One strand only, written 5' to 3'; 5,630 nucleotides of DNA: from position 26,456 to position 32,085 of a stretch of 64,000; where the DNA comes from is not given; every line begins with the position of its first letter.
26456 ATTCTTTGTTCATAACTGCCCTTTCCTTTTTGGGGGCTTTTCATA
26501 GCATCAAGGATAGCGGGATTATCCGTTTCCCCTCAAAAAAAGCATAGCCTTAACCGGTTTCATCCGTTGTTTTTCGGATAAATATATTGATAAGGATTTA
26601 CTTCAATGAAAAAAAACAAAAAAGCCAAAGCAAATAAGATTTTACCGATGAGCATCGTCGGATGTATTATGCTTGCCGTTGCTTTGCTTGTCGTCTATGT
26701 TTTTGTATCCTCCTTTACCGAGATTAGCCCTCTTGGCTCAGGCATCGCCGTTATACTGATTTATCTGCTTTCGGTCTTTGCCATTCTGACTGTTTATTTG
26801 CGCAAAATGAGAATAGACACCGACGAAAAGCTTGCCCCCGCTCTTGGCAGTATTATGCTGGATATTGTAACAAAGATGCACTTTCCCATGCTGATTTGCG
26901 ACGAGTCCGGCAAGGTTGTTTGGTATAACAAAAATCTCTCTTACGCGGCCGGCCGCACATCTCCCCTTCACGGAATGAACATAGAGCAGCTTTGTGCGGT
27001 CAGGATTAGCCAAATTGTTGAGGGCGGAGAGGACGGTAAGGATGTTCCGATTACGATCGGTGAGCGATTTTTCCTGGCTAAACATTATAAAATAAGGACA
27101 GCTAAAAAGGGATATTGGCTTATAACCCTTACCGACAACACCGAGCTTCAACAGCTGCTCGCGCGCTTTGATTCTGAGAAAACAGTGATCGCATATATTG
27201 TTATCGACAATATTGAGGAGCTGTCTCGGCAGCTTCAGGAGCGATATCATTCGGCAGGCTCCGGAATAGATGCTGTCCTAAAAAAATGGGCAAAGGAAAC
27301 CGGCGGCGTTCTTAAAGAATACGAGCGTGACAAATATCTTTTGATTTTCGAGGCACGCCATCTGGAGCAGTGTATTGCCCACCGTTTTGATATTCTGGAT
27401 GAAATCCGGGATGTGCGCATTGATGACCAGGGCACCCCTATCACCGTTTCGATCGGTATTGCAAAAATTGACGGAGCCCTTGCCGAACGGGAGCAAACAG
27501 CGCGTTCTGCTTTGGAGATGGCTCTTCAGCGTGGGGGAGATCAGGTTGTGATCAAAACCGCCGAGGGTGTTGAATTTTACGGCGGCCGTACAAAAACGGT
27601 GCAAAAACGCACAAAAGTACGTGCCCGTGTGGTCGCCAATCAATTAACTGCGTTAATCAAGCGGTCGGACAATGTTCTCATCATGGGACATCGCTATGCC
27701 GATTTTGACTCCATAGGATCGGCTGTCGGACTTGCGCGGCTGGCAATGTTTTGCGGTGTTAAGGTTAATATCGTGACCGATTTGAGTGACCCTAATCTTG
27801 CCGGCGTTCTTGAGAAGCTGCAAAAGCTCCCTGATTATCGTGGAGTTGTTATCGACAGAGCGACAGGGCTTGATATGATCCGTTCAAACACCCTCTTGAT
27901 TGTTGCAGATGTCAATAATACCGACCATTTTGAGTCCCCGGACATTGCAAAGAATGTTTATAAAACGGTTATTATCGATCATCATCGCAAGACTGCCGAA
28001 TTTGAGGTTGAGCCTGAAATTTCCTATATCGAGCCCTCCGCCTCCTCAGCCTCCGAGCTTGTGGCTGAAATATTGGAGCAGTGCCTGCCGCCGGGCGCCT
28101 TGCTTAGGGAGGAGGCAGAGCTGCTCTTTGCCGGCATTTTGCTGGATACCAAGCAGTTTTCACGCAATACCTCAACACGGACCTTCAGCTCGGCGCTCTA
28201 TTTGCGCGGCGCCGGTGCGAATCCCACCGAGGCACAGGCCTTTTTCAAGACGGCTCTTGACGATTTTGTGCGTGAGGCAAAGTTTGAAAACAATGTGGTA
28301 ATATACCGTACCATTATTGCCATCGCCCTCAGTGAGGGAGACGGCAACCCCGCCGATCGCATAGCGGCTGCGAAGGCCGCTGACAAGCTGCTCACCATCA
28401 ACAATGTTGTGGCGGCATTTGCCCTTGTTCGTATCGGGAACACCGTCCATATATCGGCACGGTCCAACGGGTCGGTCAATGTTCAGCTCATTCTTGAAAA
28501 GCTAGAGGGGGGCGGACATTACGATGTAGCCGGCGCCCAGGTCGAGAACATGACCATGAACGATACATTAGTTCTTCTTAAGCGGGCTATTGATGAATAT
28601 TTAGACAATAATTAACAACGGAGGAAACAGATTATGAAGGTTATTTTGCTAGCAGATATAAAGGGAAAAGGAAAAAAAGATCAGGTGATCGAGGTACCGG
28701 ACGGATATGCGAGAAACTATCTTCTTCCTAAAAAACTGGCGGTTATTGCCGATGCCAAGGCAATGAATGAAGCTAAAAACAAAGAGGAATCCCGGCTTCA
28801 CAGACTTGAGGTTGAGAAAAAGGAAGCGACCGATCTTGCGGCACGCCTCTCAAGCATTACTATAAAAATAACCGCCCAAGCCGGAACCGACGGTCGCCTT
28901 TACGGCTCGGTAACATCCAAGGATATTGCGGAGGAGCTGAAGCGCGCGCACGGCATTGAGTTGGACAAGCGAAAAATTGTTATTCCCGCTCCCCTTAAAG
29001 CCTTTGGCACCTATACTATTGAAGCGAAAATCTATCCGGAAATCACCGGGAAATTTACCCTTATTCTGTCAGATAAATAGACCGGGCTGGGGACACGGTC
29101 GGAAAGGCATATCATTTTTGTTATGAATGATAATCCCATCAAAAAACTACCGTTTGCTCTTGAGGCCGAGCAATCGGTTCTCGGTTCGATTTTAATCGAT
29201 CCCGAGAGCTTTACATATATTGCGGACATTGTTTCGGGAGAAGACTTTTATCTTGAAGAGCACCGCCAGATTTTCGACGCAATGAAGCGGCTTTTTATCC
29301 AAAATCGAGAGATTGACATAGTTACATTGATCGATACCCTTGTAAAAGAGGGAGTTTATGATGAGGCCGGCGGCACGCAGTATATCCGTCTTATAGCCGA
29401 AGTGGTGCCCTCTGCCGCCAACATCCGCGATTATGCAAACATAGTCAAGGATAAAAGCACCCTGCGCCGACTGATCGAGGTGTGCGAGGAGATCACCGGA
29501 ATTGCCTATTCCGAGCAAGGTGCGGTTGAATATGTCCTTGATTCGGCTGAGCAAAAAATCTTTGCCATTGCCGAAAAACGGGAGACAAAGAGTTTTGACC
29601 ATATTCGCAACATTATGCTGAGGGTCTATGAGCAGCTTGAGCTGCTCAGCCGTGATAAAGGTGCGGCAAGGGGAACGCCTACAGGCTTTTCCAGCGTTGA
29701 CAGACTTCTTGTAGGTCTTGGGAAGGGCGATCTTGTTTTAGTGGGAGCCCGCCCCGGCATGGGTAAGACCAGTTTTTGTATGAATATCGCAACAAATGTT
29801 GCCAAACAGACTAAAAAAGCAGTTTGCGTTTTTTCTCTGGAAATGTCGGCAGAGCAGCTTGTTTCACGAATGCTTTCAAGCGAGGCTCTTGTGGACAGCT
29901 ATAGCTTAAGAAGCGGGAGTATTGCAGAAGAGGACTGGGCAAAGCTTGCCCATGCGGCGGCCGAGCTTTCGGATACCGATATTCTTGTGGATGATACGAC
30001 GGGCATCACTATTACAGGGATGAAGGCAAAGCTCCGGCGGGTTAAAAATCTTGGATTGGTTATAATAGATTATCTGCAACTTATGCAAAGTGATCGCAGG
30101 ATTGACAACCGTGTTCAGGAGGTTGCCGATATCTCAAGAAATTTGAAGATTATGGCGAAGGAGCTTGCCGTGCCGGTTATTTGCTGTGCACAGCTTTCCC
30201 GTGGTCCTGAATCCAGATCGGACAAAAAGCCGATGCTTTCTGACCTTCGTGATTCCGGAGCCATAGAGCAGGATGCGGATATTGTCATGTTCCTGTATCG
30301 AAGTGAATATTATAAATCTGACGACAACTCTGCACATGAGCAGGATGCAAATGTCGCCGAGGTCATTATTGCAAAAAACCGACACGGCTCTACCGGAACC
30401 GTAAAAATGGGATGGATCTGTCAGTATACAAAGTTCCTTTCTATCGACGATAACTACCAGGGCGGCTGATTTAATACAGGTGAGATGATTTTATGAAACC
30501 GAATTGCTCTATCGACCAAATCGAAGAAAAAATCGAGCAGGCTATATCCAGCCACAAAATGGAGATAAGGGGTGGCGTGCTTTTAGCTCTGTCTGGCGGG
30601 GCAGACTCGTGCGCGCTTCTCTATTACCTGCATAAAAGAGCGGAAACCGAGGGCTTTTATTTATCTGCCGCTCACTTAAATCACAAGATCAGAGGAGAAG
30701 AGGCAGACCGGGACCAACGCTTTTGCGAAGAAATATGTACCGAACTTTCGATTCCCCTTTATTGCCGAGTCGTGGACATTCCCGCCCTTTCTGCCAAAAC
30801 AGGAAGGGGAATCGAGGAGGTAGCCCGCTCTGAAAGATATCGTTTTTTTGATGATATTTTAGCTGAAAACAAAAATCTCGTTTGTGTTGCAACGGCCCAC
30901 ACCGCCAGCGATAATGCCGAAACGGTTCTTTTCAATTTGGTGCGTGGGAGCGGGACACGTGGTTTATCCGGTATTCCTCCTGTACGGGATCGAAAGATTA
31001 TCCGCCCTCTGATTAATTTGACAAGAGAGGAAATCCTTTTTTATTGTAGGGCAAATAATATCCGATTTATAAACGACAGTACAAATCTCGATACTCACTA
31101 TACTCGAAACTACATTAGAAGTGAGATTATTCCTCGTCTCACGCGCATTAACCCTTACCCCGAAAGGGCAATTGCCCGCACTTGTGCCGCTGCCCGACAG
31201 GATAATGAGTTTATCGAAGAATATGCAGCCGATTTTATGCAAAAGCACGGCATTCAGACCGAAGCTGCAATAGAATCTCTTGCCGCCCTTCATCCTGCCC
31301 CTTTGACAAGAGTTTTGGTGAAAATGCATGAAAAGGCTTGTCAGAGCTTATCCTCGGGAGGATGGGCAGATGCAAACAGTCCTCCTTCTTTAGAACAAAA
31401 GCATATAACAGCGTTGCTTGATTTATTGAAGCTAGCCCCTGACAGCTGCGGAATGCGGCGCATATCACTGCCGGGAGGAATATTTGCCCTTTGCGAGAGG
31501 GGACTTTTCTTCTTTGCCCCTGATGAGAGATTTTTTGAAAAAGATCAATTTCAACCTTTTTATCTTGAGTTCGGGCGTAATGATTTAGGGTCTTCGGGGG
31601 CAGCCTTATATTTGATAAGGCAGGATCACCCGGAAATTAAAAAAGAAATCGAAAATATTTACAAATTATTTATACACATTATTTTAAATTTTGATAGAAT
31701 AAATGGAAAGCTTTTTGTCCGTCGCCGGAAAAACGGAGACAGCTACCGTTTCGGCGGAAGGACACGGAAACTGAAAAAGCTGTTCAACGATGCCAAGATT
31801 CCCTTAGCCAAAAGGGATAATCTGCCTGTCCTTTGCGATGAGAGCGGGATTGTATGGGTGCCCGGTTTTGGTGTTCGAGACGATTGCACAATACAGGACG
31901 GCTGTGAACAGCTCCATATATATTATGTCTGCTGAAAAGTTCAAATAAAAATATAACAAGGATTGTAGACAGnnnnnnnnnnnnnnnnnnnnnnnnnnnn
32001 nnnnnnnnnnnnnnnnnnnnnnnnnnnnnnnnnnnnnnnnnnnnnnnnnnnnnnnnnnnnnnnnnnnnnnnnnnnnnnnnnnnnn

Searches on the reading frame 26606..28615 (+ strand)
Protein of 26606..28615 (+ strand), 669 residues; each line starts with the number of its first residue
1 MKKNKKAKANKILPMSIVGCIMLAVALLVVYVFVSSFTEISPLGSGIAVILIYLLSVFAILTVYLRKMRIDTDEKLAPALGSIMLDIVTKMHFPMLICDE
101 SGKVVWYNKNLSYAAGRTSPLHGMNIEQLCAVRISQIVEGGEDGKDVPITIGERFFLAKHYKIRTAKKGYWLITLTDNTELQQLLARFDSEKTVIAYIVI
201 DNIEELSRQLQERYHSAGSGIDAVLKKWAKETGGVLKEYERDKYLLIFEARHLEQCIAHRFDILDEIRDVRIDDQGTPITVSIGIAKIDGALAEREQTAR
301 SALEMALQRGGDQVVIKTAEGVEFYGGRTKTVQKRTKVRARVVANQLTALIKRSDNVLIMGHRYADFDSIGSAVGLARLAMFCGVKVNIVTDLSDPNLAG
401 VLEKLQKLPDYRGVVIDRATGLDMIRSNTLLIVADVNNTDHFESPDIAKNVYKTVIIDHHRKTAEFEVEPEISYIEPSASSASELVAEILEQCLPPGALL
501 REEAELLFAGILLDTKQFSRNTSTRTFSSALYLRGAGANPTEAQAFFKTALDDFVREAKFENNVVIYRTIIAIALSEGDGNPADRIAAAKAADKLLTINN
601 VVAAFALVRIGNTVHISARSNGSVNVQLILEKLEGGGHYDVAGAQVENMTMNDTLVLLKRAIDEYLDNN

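Call 59: search_protein_families(library=pfam, proteins=[window:26606-28615:+], max_evalue=1e-8)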
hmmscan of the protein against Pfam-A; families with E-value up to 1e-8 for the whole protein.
window:26606-28615:+ (669 aa): 3 families
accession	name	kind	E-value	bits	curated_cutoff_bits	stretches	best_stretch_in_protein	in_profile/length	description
PF24898.2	GGDEF_GdpP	-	7.4e-28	97.8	30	1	198-320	1-122/126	Cyclic-di-AMP phosphodiesterase GdpP-like, GGDEF domain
PF01368.27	DHH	-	7.5e-21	75.1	28.1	1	356-511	1-125/125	DHH family, N-terminal domain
PF02272.25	DHHA1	-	3e-12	47.3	25.9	1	583-664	13-98/102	DHHA1 domain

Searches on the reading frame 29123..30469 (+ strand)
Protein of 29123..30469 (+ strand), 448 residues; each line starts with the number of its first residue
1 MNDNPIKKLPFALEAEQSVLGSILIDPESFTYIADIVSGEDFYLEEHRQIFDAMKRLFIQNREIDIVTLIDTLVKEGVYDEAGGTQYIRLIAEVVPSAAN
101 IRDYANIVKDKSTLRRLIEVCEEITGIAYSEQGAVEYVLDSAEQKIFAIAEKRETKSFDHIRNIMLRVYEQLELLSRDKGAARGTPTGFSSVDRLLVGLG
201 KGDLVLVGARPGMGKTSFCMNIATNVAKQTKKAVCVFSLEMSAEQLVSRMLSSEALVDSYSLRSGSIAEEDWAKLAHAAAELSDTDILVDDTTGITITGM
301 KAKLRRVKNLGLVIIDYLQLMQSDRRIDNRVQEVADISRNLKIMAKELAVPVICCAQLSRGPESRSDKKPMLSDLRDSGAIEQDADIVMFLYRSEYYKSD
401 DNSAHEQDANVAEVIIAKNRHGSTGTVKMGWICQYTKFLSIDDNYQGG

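Call 59: search_protein_families(library=pfam, proteins=[window:29123-30469:+], max_evalue=1e-8)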
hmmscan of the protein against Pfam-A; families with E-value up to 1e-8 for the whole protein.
window:29123-30469:+ (448 aa): 3 families
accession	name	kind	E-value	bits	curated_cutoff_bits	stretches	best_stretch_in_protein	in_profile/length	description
PF03796.21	DnaB_C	-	5.2e-103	344.3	27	1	184-438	1-253/255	DnaB-like helicase C terminal domain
PF00772.26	DnaB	-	8.9e-33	112.9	23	1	9-110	2-103/103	DnaB-like helicase N terminal domain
PF13481.12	AAA_25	-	2.5e-09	37.5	27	1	189-354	19-186/195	AAA domain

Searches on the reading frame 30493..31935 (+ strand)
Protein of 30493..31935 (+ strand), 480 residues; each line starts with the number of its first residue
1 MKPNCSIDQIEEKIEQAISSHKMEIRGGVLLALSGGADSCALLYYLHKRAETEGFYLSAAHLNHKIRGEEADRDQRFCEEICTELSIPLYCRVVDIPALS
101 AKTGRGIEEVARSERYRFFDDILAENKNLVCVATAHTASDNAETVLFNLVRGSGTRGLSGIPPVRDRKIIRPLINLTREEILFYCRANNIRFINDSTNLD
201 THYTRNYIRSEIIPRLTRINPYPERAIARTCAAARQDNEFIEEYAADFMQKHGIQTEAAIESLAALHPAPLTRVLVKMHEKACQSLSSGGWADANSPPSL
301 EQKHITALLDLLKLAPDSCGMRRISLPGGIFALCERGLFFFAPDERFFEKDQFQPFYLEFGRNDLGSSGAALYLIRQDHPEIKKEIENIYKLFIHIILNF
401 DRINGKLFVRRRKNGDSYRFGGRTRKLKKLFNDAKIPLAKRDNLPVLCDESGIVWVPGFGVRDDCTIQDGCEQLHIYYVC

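Call 59: search_protein_families(library=pfam, proteins=[window:30493-31935:+], max_evalue=1e-8)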
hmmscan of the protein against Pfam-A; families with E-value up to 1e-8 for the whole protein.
window:30493-31935:+ (480 aa): 2 families
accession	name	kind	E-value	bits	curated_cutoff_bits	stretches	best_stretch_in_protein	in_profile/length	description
PF01171.26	ATP_bind_3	-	3.9e-53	180.3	27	1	29-210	2-181/182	PP-loop family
PF11734.13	TilS_C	-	9.7e-16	57.4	22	1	407-476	1-72/74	TilS substrate C-terminal domain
